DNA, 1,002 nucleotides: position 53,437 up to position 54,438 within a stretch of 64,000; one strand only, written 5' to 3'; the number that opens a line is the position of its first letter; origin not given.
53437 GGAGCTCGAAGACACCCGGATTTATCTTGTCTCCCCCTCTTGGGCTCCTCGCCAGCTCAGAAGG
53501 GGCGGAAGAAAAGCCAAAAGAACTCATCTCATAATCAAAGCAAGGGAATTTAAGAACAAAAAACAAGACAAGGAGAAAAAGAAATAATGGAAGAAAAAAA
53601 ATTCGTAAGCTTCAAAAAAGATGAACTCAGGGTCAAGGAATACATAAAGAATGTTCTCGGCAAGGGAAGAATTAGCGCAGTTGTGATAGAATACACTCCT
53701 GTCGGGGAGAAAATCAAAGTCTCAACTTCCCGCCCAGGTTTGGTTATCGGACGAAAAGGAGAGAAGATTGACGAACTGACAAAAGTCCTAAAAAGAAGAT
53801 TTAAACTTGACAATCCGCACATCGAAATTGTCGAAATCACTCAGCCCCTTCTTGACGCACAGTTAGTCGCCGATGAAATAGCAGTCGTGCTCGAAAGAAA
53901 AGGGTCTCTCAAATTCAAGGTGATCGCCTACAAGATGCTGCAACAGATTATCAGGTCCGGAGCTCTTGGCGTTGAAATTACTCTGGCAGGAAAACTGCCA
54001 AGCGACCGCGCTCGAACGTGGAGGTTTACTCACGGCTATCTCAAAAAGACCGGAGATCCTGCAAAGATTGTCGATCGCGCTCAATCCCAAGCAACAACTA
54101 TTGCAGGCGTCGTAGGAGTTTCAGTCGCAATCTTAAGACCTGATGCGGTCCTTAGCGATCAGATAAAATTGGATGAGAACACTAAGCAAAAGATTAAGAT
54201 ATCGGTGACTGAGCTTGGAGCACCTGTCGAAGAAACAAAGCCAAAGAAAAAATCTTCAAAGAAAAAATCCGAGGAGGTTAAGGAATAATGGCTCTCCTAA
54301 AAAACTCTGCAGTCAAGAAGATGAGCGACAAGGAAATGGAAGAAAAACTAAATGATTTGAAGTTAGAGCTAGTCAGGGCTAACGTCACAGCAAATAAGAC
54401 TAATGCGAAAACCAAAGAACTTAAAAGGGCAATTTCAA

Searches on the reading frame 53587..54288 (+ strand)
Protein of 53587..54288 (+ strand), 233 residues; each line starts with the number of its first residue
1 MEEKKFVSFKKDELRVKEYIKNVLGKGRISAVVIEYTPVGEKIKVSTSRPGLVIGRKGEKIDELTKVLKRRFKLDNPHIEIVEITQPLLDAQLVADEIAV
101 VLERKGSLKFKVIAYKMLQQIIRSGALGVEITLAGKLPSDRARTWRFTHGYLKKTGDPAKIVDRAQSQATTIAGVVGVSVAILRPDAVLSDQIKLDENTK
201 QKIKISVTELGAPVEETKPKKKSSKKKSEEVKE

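Call 88: search_protein_families(library=pfam, proteins=[window:53587-54288:+], max_evalue=0.00001)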
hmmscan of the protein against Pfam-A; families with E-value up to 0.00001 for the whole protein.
window:53587-54288:+ (233 aa): 2 families
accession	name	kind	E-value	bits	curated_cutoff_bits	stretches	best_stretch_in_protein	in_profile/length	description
PF00189.25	Ribosomal_S3_C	-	2.9e-15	57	34.1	1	107-182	8-83/83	Ribosomal protein S3, C-terminal domain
PF07650.23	KH_2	-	1.1e-11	44.8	22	1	16-87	2-76/78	KH domain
